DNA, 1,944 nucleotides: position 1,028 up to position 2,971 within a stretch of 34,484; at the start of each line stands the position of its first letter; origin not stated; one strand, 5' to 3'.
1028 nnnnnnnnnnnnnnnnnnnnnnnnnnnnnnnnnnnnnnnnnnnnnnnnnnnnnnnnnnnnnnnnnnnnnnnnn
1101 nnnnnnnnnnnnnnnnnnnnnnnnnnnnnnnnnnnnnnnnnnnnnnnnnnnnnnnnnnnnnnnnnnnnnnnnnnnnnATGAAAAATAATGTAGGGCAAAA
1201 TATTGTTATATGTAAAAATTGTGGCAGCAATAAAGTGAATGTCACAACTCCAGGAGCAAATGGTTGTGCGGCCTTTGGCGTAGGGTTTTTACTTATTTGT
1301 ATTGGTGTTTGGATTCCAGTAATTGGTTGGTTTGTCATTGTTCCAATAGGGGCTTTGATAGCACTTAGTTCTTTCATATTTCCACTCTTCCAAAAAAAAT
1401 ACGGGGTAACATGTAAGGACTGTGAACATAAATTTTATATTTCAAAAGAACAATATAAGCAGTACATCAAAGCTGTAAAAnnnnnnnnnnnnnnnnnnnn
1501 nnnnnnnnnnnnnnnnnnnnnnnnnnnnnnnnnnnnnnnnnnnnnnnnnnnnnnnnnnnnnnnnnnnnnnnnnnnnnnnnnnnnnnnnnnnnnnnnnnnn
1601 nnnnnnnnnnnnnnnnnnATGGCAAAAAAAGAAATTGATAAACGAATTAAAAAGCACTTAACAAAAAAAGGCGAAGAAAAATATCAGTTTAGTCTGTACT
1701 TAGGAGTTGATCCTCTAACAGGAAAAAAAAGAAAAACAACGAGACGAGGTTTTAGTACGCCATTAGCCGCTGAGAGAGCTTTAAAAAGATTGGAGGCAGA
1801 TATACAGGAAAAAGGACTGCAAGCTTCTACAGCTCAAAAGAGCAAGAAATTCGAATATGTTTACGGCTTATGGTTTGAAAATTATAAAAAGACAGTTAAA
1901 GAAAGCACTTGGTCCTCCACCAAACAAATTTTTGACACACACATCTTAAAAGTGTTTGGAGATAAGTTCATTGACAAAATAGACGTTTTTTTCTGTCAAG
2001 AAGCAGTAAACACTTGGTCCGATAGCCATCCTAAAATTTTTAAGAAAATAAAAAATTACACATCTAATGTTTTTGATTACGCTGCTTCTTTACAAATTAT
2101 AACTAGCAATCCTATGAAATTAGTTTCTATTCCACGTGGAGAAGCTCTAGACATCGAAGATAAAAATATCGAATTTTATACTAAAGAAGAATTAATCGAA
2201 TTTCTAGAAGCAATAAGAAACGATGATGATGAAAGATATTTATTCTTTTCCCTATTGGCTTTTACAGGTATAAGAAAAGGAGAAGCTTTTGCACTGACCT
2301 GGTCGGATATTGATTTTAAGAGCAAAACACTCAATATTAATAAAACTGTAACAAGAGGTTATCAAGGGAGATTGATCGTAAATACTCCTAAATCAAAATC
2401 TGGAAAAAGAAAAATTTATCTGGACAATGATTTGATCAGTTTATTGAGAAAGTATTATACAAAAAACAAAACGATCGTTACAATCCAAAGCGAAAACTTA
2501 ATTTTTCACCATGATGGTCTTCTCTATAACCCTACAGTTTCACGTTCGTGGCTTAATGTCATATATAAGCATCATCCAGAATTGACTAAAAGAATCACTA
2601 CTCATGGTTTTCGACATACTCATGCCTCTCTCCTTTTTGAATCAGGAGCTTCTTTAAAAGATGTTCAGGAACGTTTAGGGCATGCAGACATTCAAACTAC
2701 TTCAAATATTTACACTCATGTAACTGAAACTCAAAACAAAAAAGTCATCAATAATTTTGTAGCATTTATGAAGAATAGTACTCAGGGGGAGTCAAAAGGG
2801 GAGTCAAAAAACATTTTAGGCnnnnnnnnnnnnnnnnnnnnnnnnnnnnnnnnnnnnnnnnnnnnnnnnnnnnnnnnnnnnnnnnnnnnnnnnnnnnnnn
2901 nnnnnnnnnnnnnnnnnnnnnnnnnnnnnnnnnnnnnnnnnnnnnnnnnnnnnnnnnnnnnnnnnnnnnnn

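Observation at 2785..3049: Intact attP-like site between convergent int and endolysin: tRNA-like core flanked by identical 22-bp arm repeats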

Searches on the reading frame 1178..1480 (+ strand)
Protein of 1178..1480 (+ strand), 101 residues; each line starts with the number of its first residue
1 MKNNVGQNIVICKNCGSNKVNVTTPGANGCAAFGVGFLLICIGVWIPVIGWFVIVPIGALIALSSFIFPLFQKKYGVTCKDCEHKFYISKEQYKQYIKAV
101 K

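Call 54: search_protein_families(library=phrogs, proteins=[window:1178-1480:+], max_evalue=0.001)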
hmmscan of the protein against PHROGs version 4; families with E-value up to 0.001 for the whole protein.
window:1178-1480:+ (101 aa): 1 family
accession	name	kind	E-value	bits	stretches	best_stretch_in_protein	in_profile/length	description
phrog_10292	-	unknown function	3.4e-09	37.8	1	1-99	9-120/136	-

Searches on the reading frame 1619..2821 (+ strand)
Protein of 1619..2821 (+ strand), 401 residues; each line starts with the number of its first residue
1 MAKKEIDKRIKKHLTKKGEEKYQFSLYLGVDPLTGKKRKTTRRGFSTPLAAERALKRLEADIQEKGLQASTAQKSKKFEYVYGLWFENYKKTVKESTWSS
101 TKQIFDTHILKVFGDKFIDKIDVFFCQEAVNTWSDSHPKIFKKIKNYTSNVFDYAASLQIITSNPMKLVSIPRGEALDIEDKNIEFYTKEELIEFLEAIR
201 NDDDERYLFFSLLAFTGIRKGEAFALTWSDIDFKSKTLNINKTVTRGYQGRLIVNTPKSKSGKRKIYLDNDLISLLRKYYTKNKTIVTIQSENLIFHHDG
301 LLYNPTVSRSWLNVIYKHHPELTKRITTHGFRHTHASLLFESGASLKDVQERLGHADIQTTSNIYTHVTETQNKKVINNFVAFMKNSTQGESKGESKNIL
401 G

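Call 27: search_protein_families(library=pfam, proteins=[window:1619-2821:+], max_evalue=0.01)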
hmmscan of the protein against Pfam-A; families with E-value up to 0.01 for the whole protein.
window:1619-2821:+ (401 aa): 4 families
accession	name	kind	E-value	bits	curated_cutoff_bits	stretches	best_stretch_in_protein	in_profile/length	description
PF00589.27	Phage_integrase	-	5.1e-28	98.4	27.1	1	187-370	3-170/172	Phage integrase family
PF14659.12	Phage_int_SAM_3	-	5.7e-15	55.7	22.6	1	78-133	2-57/58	Phage integrase, N-terminal SAM-like domain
PF14657.12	Arm-DNA-bind_4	-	2e-09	37.3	22.3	1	21-64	1-44/47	Arm DNA-binding domain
PF22022.2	Phage_int_M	-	1.8e-06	28.5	27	1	78-167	1-91/96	Phage integrase central domain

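Call 35: find_related_loci(query=A2, collection=viral_contigs, flank=2500)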
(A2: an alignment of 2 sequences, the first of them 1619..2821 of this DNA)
Query A2 (401 aa) in viral_contigs; peptide patterns used: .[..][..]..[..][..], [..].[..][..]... (x = any residue, [..] = any of these).
600 stretches matched a pattern (row limit reached: there are more); 47 encode a relative of the query (tblastn E <= 1e-3); 47 distinct loci.
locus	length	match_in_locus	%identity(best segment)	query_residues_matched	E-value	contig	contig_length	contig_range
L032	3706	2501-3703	100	1-401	0e+0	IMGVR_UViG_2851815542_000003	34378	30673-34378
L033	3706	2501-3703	100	1-401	0e+0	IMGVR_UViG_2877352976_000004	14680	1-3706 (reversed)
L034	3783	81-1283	100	1-401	0e+0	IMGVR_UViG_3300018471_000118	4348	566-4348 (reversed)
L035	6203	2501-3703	100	1-401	0e+0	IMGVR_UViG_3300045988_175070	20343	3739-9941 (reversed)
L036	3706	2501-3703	100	1-401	0e+0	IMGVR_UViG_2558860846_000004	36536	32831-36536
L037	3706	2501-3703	100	1-401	0e+0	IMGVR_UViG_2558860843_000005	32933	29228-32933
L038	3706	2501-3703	100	1-401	0e+0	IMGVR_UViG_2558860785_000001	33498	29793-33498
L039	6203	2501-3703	100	1-401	0e+0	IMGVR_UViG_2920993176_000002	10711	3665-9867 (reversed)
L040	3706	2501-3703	99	1-401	0e+0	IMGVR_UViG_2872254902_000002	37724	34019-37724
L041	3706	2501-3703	99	1-401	0e+0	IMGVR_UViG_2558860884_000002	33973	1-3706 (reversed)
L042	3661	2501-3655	63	1-385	4e-168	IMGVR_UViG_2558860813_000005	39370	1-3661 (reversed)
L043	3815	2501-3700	61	1-400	1e-165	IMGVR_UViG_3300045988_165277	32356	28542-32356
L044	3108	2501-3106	98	1-202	4e-132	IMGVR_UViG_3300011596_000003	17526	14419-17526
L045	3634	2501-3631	43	11-386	3e-91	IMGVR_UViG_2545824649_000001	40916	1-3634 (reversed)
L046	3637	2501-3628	43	11-384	9e-90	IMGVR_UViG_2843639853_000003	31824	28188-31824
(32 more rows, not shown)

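Call 41: search_dna_similar(query=window:1619-2821:+, collection=phages, mode=protein, max_rows=60, rows=spread)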
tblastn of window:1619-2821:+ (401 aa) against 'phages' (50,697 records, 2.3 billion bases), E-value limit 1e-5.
Records with a match: 2527; places in all: 2553; records where one place covers at least 80% of the query: 830.
Best place of each record, by identity: >=99% 1; <60% 2526.
By first word of the organism name: Streptococcus 692; Mycobacterium 351; Staphylococcus 324; Gordonia 162; Bacteriophage 130; Paenibacillus 87; Arthrobacter 77; Escherichia 77; Lactobacillus 74; Listeria 58; and 79 more.
By host as written in the record: - 274; Mycobacterium smegmatis mc2 155 234; Gordonia terrae 3612 138; Staphylococcus aureus 103; Mycobacterium smegmatis mc#155 60; Listeria monocytogenes 42; Paenibacillus larvae 38; Arthrobacter globiformis NRRL B-2979 SEA 33; and 932 more.
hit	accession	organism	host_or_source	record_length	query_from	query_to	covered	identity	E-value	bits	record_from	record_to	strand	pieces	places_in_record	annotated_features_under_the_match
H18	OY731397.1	Siphoviridae sp. ctekg1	-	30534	1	401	100%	99.5%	0e+0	791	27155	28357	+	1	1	integrase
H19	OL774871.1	Streptococcus phage MissB1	Streptococcus mitis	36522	10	387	94%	37.4%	2e-69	243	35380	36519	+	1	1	tyrosine recombinase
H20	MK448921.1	Streptococcus phage Javan374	Streptococcus parasanguinis 512_SPAR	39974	10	384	94%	36.7%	2e-52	194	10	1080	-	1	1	integrase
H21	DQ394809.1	Lactococcus phage ul36.t1k1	Lactococcus lactis SMQ-86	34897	10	384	94%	34.8%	4e-46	175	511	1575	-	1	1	putative integrase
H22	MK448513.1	Streptococcus satellite phage Javan479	Streptococcus pyogenes ERR485792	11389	4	386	96%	32.1%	7e-49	183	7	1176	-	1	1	integrase/recombinase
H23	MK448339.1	Streptococcus satellite phage Javan154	Streptococcus dysgalactiae ERR109312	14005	9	386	94%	32.2%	1e-50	188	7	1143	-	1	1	integrase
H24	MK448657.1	Streptococcus satellite phage Javan82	Streptococcus anginosus SRR387641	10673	9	380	93%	32.5%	7e-50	186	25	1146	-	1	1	integrase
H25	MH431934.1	Paenibacillus phage Gryphonian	Paenibacillus larvae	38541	10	376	92%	32.5%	3e-30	129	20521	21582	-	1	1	site-specific integrase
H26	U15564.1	Lactobacillus phage mv4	Lactobacillus delbrueckii subsp. ...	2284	10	376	88%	33.5%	2e-38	184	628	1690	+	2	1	int: recombinase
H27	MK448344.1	Streptococcus satellite phage Javan165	Streptococcus dysgalactiae UT_4966_RC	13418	9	386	94%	30.7%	4e-41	160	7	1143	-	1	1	integrase (x2)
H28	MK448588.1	Streptococcus satellite phage Javan631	Streptococcus uberis C8329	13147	9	380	93%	30.8%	2e-41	161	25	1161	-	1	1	integrase/recombinase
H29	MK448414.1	Streptococcus satellite phage Javan301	Streptococcus mitis 13_39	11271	9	380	93%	29.9%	5e-41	160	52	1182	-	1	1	integrase | integrase/recombinase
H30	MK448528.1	Streptococcus satellite phage Javan541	Streptococcus salivarius YU10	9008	16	376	90%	30.0%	3e-40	158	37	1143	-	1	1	integrase/recombinase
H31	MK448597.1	Streptococcus satellite phage Javan649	Streptococcus urinalis SRR536860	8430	10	375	91%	28.0%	9e-31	130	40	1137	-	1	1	integrase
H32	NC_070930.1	Streptococcus phage IPP66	Streptococcus pneumoniae 6B/3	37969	31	370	85%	28.7%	6e-22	103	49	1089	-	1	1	integrase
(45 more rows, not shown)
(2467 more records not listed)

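Call 42: search_solved_structures(query=window:1619-2821:+, max_evalue=0.01)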
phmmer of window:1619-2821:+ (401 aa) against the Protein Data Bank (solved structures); distinct sequences matched with E-value up to 0.01: 12.
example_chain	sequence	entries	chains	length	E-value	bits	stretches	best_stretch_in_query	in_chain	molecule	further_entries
3nkh_A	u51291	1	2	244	1.5e-20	76.9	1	207-379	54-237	Integrase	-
5hxy_A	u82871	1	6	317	1.1e-12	51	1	187-373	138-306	Tyrosine recombinase XerA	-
6emy_A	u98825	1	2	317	2.7e-12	49.8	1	193-370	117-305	Int protein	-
6en0_A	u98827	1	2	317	3.7e-12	49.3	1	193-370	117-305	Int protein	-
6emz_A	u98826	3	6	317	9.6e-12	47.9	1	193-370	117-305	Int protein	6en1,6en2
2a3v_A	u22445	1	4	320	2.3e-09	40.1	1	322-371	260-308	site-specific recombinase IntI4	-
5dcf_A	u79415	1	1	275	2e-06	30.4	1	324-372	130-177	Tyrosine recombinase XerD,DNA translocase FtsK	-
1a0p_A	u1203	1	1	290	2.7e-06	30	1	324-370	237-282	SITE-SPECIFIC RECOMBINASE XERD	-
4a8e_A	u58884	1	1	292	5e-05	25.8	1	311-377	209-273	PROBABLE TYROSINE RECOMBINASE XERC-LIKE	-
9i5v_14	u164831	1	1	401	0.0001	24.8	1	315-382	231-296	Ribosome-associated translation inhibitor RaiA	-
5jjv_A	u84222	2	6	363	0.0001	24.8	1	204-370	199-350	Tyrosine recombinase XerH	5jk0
1aih_A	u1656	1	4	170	0.00017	24.1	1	282-369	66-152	HP1 INTEGRASE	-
